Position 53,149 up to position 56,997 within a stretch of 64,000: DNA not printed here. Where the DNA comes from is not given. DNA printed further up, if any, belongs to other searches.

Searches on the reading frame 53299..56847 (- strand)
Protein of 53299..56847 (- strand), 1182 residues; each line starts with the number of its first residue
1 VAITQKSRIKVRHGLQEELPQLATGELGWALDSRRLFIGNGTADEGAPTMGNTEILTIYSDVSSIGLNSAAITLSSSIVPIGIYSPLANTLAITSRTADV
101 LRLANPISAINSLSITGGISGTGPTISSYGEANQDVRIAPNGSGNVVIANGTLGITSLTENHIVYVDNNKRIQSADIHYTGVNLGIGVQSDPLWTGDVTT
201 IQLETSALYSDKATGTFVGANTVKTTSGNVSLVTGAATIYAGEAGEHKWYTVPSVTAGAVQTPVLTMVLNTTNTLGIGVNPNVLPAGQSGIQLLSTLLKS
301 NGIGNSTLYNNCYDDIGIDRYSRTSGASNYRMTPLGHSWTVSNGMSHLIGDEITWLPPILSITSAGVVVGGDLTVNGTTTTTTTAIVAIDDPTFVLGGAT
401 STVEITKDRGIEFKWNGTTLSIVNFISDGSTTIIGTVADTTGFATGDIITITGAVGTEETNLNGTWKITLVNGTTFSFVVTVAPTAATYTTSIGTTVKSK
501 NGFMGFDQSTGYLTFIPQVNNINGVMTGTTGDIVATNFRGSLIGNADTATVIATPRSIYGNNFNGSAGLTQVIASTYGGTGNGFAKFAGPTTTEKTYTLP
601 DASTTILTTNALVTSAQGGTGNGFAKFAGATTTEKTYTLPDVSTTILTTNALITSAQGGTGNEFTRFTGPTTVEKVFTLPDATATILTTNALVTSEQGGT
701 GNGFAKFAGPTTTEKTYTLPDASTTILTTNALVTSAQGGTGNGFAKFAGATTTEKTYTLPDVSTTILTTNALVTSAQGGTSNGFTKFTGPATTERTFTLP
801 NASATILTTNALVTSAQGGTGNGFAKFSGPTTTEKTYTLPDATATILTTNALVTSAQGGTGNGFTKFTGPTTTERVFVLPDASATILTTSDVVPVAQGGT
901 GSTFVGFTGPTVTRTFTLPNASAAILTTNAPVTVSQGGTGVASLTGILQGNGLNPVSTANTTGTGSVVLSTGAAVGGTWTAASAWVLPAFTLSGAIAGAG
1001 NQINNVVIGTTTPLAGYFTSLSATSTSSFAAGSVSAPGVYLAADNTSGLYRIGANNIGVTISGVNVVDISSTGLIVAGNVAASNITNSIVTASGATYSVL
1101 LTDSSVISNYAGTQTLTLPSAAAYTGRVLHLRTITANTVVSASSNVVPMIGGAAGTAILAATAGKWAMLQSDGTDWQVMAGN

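Call 14: search_protein_families(library=phrogs, proteins=[window:53299-56847:-], max_evalue=0.00001)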
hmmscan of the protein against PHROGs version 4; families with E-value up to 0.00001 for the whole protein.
window:53299-56847:- (1182 aa): 0 families

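Call 54: search_protein_families(library=pfam, proteins=[window:53299-56847:-], max_evalue=0.0001)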
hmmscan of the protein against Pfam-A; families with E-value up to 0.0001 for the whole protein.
window:53299-56847:- (1182 aa): 1 family
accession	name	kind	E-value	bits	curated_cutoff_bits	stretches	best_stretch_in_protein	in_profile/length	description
PF18454.7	Mtd_N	-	6.3e-05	23.3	26.3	0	9-42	1-36/37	Major tropism determinant N-terminal domain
